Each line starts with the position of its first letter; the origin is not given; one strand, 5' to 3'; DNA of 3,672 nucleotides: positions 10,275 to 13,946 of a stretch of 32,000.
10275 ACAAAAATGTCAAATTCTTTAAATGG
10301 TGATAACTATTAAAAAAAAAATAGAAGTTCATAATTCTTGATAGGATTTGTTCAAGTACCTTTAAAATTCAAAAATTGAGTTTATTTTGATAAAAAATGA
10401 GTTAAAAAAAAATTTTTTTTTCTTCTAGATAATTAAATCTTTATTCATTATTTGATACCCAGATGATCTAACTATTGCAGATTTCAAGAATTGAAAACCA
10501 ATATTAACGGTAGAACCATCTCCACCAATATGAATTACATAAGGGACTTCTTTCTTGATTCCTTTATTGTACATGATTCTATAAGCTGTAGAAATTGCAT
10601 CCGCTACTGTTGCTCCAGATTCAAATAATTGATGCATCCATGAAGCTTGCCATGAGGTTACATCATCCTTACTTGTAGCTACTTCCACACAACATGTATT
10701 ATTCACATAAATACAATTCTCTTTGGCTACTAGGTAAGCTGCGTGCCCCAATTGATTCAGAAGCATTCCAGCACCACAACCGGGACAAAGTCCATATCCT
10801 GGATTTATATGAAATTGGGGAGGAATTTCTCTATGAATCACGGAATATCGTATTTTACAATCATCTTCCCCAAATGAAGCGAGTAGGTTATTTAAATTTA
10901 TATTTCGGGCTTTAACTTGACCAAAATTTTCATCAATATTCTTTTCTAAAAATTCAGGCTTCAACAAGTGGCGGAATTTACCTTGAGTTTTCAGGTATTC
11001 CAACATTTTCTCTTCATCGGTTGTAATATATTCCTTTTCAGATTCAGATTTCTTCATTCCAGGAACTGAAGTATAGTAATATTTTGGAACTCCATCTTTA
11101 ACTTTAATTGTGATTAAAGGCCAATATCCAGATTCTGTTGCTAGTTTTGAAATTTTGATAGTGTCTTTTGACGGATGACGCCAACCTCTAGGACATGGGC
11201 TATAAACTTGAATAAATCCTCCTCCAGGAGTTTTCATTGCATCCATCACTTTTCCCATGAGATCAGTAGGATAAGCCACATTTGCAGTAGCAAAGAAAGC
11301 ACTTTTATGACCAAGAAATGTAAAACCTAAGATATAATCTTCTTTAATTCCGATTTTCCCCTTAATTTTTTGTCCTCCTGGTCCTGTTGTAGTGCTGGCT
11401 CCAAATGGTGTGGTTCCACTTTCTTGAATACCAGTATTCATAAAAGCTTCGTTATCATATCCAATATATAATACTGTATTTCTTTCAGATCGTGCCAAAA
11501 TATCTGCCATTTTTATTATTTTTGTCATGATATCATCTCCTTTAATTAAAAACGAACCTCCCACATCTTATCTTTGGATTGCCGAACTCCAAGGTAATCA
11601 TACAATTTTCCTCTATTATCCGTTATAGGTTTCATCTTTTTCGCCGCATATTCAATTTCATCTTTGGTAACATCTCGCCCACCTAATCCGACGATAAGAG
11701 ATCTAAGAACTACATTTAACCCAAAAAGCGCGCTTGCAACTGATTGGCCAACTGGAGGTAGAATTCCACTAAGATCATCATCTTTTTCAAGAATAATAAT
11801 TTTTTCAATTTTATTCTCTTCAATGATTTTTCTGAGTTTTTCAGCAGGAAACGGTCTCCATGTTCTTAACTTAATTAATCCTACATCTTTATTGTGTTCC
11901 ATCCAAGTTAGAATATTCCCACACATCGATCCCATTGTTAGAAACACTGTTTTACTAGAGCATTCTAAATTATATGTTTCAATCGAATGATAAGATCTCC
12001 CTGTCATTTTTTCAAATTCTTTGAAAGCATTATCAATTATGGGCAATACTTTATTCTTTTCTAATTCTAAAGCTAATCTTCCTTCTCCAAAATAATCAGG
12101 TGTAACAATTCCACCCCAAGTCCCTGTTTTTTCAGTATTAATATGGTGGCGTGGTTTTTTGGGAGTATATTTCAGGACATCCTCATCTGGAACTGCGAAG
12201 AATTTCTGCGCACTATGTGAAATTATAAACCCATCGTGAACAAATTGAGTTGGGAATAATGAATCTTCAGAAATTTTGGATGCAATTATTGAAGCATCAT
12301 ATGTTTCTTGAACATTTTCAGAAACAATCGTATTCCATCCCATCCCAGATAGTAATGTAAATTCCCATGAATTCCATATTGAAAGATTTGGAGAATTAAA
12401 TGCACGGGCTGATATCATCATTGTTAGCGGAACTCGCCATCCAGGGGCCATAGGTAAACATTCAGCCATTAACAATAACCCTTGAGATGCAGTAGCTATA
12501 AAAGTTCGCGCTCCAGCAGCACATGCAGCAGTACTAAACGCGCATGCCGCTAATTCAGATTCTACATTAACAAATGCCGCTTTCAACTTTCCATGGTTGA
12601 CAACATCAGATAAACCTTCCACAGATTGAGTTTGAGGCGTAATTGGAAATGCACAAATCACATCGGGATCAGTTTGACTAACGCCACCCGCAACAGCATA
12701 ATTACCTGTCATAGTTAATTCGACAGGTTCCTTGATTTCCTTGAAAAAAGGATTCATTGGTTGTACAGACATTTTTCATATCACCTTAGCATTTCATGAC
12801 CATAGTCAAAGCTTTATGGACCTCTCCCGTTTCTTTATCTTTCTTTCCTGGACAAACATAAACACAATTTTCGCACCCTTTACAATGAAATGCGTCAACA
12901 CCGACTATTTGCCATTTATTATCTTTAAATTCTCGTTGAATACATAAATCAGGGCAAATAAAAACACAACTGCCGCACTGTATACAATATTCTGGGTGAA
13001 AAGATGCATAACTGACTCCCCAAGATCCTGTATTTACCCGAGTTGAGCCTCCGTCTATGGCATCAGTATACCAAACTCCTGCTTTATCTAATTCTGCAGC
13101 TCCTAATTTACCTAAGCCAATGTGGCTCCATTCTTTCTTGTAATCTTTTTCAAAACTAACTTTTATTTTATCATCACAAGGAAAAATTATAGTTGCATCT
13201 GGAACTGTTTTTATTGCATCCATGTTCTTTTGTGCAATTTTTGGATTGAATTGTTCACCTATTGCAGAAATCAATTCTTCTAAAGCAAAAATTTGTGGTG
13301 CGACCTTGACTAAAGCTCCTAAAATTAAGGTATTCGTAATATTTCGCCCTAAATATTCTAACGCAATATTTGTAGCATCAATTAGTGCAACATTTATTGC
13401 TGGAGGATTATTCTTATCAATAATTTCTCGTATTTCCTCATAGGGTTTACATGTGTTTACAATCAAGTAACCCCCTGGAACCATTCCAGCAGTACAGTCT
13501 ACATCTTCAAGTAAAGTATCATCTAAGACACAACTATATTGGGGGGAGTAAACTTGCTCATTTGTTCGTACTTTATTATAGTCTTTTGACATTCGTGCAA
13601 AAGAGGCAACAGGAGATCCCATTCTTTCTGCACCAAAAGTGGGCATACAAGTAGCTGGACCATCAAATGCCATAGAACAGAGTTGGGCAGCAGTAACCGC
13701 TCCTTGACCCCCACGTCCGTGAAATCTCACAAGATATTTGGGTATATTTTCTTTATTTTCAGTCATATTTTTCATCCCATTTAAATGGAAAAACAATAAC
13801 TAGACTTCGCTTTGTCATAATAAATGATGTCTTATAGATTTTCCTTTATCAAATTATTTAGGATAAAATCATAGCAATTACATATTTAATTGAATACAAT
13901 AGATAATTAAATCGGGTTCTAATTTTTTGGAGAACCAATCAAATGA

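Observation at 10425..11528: Circularly permuted TPP-binding (beta) subunit of the 2-oxoacid:ferredoxin oxidoreductase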

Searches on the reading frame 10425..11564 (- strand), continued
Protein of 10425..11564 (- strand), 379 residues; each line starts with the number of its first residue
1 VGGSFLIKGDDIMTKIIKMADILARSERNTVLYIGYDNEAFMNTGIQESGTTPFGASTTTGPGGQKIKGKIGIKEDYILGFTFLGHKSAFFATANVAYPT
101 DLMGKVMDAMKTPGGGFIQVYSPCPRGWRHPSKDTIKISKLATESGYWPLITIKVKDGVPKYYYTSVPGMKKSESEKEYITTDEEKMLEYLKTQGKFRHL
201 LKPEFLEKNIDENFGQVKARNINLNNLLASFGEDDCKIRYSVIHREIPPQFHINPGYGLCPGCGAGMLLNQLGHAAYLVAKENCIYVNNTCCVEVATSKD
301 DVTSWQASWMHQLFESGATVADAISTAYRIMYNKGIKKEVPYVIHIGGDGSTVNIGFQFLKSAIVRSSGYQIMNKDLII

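Call 35: fold_search(model_id=the predicted structure, library=pdb)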
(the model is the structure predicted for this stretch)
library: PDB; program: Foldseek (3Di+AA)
matches with E <= 10: 350; with E <= 0.001: 12
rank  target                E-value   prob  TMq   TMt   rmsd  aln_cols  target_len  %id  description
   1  9bt4_C                4.7e-07  1.00  0.38  0.46   5.0       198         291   31  Pyruvate:Ferredoxin Oxidoreductase from Methanosarcina acetivorans (released 2024-10-09)
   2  5exd_I                1.3e-06  1.00  0.33  0.39  10.1       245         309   29  Crystal structure of oxalate oxidoreductase from Moorella thermoacetica bound with carboxy-di-oxido-methyl-TPP (COOM-T (released 2015-12-30)
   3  5exe_C                1.4e-06  1.00  0.34  0.40   8.3       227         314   31  Crystal structure of oxalate oxidoreductase from Moorella thermoacetica bound with carboxy-TPP adduct (released 2015-12-30)
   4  5exd_F                3.7e-06  1.00  0.34  0.40   8.9       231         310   31  Crystal structure of oxalate oxidoreductase from Moorella thermoacetica bound with carboxy-di-oxido-methyl-TPP (COOM-T (released 2015-12-30)
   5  5c4i_C                5.3e-06  1.00  0.34  0.39   8.0       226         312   31  Structure of an Oxalate Oxidoreductase (released 2015-07-01)
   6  5exe_F                7.5e-06  1.00  0.34  0.39   6.0       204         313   34  Crystal structure of oxalate oxidoreductase from Moorella thermoacetica bound with carboxy-TPP adduct (released 2015-12-30)
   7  6cip_D                4.0e-04  1.00  0.33  0.12   6.6       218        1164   21  Pyruvate:ferredoxin oxidoreductase from Moorella thermoacetica with acetyl-TPP bound (released 2018-03-28)
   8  6cio_F                4.4e-04  1.00  0.31  0.11   7.3       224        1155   19  Pyruvate:ferredoxin oxidoreductase from Moorella thermoacetica with lactyl-TPP bound (released 2018-03-28)
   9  6cip_A                6.3e-04  1.00  0.35  0.12   5.1       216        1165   18  Pyruvate:ferredoxin oxidoreductase from Moorella thermoacetica with acetyl-TPP bound (released 2018-03-28)
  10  6cio_D                6.3e-04  1.00  0.34  0.12   6.7       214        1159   20  Pyruvate:ferredoxin oxidoreductase from Moorella thermoacetica with lactyl-TPP bound (released 2018-03-28)
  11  6ciq_B                6.3e-04  1.00  0.32  0.11   7.0       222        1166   19  Pyruvate:ferredoxin oxidoreductase from Moorella thermoacetica with coenzyme A bound (released 2018-03-28)
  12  7plm_A                7.1e-04  1.00  0.37  0.13  13.0       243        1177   19  CryoEM reconstruction of pyruvate ferredoxin oxidoreductase (PFOR) in anaerobic conditions (released 2022-03-23)
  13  6ciq_C                1.5e-03  1.00  0.31  0.11   7.5       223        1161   20  Pyruvate:ferredoxin oxidoreductase from Moorella thermoacetica with coenzyme A bound (released 2018-03-28)
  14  6cio_A                1.6e-03  1.00  0.34  0.12   6.5       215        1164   19  Pyruvate:ferredoxin oxidoreductase from Moorella thermoacetica with lactyl-TPP bound (released 2018-03-28)
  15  6cin_F                1.8e-03  1.00  0.33  0.12   6.9       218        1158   19  Crystal structure of pyruvate:ferredoxin oxidoreductase from Moorella thermoacetica (released 2018-03-28)
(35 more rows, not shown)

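Call 42: list_cluster_members(proteins=[window:10425-11528:-, P0001, P0014, P0039, P0121])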
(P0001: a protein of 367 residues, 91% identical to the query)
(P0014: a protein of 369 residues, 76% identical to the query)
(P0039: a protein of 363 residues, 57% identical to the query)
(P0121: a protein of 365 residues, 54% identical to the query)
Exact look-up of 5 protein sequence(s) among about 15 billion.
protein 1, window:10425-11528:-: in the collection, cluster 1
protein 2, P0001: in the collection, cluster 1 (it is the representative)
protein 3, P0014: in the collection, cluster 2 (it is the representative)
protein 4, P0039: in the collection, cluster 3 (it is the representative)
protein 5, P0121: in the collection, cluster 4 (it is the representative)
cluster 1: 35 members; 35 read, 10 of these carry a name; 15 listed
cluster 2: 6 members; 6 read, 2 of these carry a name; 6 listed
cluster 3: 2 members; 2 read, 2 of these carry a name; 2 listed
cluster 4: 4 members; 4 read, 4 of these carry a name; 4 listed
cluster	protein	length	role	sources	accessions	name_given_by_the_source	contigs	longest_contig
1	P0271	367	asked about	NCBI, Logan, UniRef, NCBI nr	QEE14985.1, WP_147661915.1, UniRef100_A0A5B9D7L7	hypothetical protein DSAG12_00808 [Promethearchaeum syntrophicum] | Uncharacterized protein n=1 Tax=Promethearchaeum syntrophicum TaxID=2594042 ... | hypothetical protein [Candidatus Prometheoarchaeum syntrophicum]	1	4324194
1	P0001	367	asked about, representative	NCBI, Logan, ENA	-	-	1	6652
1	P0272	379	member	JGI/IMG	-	pyruvate/2-oxoacid:ferredoxin oxidoreductase beta subunit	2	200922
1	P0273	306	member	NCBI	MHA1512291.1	MAG: hypothetical protein ACTSRX_11310, partial [Promethearchaeota archaeon]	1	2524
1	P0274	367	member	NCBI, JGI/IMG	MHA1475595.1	MAG: hypothetical protein ACTSQ5_10450 [Promethearchaeota archaeon]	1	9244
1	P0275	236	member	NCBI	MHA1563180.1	MAG: hypothetical protein ACTSPA_13765, partial [Promethearchaeota archaeon]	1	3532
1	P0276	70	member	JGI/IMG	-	pyruvate/2-oxoacid:ferredoxin oxidoreductase beta subunit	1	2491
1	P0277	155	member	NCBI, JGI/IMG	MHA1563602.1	MAG: hypothetical protein ACTSPA_16000 [Promethearchaeota archaeon]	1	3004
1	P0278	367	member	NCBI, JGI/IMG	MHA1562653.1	MAG: hypothetical protein ACTSPA_11060 [Promethearchaeota archaeon]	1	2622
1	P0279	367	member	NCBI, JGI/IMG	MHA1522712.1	MAG: hypothetical protein ACTSRK_21315 [Promethearchaeota archaeon]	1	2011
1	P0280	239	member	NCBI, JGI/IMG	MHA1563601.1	MAG: hypothetical protein ACTSPA_15995 [Promethearchaeota archaeon]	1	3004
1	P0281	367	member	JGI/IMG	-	-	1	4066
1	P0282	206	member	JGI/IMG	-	-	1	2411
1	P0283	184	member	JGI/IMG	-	-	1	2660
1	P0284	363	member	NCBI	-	-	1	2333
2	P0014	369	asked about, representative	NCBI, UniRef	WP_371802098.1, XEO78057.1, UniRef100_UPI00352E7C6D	hypothetical protein [Candidatus Lokiarchaeum ossiferum] | hypothetical protein n=1 Tax=Candidatus Lokiarchaeum ossiferum TaxID=2951803 ...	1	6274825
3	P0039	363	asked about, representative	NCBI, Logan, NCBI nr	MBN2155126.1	MAG: hypothetical protein JW776_03725 [Candidatus Lokiarchaeota archaeon] | hypothetical protein [Candidatus Lokiarchaeota archaeon]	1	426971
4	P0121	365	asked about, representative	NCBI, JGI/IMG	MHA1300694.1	MAG: hypothetical protein ACTSO9_14855 [Candidatus Helarchaeota archaeon]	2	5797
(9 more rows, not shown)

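Call 57: search_protein_families(library=pfam, proteins=[L007:1443-2057:+], max_evalue=0.01)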
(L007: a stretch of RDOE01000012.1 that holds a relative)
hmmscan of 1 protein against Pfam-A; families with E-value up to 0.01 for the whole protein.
L007:1443-2057:+ (204 aa): 0 families

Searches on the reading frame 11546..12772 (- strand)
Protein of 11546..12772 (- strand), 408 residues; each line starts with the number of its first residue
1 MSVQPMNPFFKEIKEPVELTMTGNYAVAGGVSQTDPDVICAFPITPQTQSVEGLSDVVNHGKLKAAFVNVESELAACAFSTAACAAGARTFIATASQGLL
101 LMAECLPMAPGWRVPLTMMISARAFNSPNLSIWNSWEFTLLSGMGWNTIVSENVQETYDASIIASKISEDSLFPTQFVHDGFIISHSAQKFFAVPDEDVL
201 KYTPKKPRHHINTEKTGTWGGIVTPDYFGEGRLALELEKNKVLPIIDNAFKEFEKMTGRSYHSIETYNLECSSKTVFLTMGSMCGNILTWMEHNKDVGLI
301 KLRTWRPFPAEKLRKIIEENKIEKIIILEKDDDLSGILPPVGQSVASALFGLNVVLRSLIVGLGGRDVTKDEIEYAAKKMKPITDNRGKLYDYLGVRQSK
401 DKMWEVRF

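Call 3: search_protein_families(library=pfam, proteins=[window:11546-12772:-], max_evalue=0.1)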
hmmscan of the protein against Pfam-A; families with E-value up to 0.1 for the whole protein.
window:11546-12772:- (408 aa): 2 families
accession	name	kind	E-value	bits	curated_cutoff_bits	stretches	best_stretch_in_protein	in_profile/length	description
PF01855.24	POR_N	-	7e-45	154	27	1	31-232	3-212/231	Pyruvate flavodoxin/ferredoxin oxidoreductase, thiamine diP-bdg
PF17147.9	PFOR_II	-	1.8e-12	47.9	27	1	275-373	3-102/102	Pyruvate:ferredoxin oxidoreductase core domain II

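Call 4: search_protein_families(library=ncbifam, proteins=[window:11546-12772:-], max_evalue=0.1)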
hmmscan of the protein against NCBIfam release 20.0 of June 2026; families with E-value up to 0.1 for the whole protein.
window:11546-12772:- (408 aa): 13 families
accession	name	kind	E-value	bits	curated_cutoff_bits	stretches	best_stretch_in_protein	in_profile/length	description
NF040682.1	PorA_Arch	equivalog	9.5e-84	281.5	550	1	20-383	5-374/387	pyruvate synthase subunit PorA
NF006233.0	PRK08367.1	equivalog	1.3e-67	228.4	625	1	16-378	2-370/394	pyruvate ferredoxin oxidoreductase subunit alpha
NF006232.0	PRK08366.1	equivalog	4.4e-58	196.8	646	1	16-389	5-382/394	2-ketoisovalerate ferredoxin oxidoreductase subunit alpha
NF007201.0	PRK09622.1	equivalog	1.2e-56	192.3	590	1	22-381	14-379/405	2-oxoacid:ferredoxin oxidoreductase subunit alpha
NF045764.1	PhenlGlyoxDHPadG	equivalog_domain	4.2e-48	163.8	700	1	21-378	5-377/398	NADH-dependent phenylglyoxylate dehydrogenase subunit alpha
NF045791.1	OxalOxredalpha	equivalog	1.2e-39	136.5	500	1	20-384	6-379/395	oxalate oxidoreductase subunit alpha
TIGR02176.1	pyruv_ox_red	equivalog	1.4e-33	115.9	911.35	1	20-368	3-366/1167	pyruvate:ferredoxin (flavodoxin) oxidoreductase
TIGR03710.1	OAFO_sf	subfamily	6.4e-18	64.6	482.75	1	14-123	189-296/561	2-oxoacid:acceptor oxidoreductase subunit alpha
NF006412.0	PRK08659.1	equivalog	2.3e-16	60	411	2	20-209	7-199/378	2-oxoacid:acceptor oxidoreductase subunit alpha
NF005507.0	PRK07119.1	subfamily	5.9e-16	58.2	399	1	20-329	6-305/352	3-methyl-2-oxobutanoate dehydrogenase subunit VorB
NF041170.1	Oxoac_fdxalpha_Archa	equivalog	1.6e-13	49.9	800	2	272-380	519-622/636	2-oxoacid:ferredoxin oxidoreductase subunit alpha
NF007206.0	PRK09627.1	equivalog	5.7e-10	38.7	579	1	18-131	3-114/375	2-oxoglutarate synthase subunit alpha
TIGR03336.1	IOR_alpha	equivalog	2.3e-05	22.9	650.9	1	20-103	4-85/595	indolepyruvate ferredoxin oxidoreductase subunit alpha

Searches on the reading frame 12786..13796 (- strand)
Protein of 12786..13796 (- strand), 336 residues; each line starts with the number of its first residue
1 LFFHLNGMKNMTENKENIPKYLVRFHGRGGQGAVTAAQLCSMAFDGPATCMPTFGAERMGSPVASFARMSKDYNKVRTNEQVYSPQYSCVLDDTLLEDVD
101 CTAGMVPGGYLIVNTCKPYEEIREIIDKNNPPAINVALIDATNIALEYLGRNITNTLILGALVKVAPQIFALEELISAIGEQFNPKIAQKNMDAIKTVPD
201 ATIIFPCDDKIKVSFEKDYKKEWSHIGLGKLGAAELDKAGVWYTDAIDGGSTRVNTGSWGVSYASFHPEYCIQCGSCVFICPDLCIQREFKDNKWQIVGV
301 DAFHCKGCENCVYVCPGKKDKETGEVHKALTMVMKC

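Call 3: search_protein_families(library=pfam, proteins=[window:12786-13796:-], max_evalue=0.1)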
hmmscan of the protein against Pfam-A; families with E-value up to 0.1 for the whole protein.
window:12786-13796:- (336 aa): 11 families
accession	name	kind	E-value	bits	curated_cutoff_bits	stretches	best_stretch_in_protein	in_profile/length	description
PF01558.24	POR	-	9.9e-24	84.9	27.4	1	29-196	1-169/173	Pyruvate ferredoxin/flavodoxin oxidoreductase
PF14697.11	Fer4_21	-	1.3e-08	35.3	35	1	265-316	2-52/59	4Fe-4S dicluster domain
PF12838.12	Fer4_7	-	1.4e-07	32.3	27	1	271-316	2-49/52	4Fe-4S dicluster domain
PF13237.11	Fer4_10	-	1.8e-07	31.4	25.5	2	266-316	4-53/53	4Fe-4S dicluster domain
PF00037.32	Fer4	-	1.9e-07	31.1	21.1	2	266-286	3-23/24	4Fe-4S binding domain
PF12797.12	Fer4_2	-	4.3e-07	29.9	24.5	2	266-282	5-21/22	4Fe-4S binding domain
PF13187.11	Fer4_9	-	6.1e-06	26.6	27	1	270-317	1-49/52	4Fe-4S dicluster domain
PF12837.12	Fer4_6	-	3.5e-05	24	25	1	268-283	6-21/24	4Fe-4S binding domain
PF12800.12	Fer4_4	-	0.00094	19.8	24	0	268-282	1-15/17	4Fe-4S binding domain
PF13484.11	Fer4_16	-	0.0031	18.7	30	0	271-291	2-21/66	4Fe-4S double cluster binding domain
PF13534.11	Fer4_17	-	0.095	13.7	22.2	0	269-283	44-58/61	4Fe-4S dicluster domain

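Call 4: search_protein_families(library=ncbifam, proteins=[window:12786-13796:-], max_evalue=0.1)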
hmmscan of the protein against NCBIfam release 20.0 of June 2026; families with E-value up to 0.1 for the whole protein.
window:12786-13796:- (336 aa): 65 families (the best 25 are shown)
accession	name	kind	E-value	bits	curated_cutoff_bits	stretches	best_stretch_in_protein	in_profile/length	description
NF006321.0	PRK08534.1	equivalog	4.7e-47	160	225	1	23-198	4-173/181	pyruvate ferredoxin oxidoreductase subunit gamma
TIGR02175.1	PorC_KorC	subfamily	1.9e-45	154.8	81.1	1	23-197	4-170/177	2-oxoacid:acceptor oxidoreductase, gamma subunit, pyruvate/2-ketoisovalerate family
NF040683.1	PorC_Meth_Thtga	equivalog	9.5e-41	139.5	270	1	23-197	4-168/177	pyruvate synthase subunit PorC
NF010632.0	PRK14029.1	equivalog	1.1e-40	139.3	335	1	23-205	4-183/185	pyruvate/ketoisovalerate ferredoxin oxidoreductase subunit gamma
NF045762.1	PhenlGlyoxDHPadE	equivalog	3.7e-33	114.9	300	1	21-204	2-181/187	NADH-dependent phenylglyoxylate dehydrogenase subunit gamma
NF045790.1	OxalOxreddelta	equivalog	4.1e-20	72.2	230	1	57-323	57-309/316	oxalate oxidoreductase subunit delta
NF004497.0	PRK05844.1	equivalog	5.6e-17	62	243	1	23-195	4-178/186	pyruvate flavodoxin oxidoreductase subunit gamma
NF007204.0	PRK09625.1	equivalog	1.6e-12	47.6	125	1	251-318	41-104/133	pyruvate flavodoxin oxidoreductase subunit delta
TIGR02179.1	PorD_KorD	subfamily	3.3e-12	46.3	60.05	1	251-318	7-70/78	2-oxoacid:acceptor oxidoreductase, delta subunit, pyruvate/2-ketoisovalerate family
NF040684.1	PorD_Arch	equivalog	4.6e-12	45.9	120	1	249-319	12-78/85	pyruvate synthase subunit PorD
TIGR02176.1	pyruv_ox_red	equivalog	6.8e-12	44.1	911.35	2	21-293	414-707/1167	pyruvate:ferredoxin (flavodoxin) oxidoreductase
NF007203.0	PRK09624.1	equivalog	1.9e-07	31.3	171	1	247-318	29-96/105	pyuvate ferredoxin oxidoreductase subunit delta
NF043039.1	HgcAB_like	equivalog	8.5e-07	28.9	285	1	265-317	296-346/350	HgcAB-like fusion protein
NF042987.1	OGOR_delta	exception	1.4e-06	28.4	125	1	298-318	26-46/89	2-oxoglutarate ferredoxin oxidoreductase subunit delta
NF006183.0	PRK08318.1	equivalog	1.6e-05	23.8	335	1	262-327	335-401/422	NAD-dependent dihydropyrimidine dehydrogenase subunit PreA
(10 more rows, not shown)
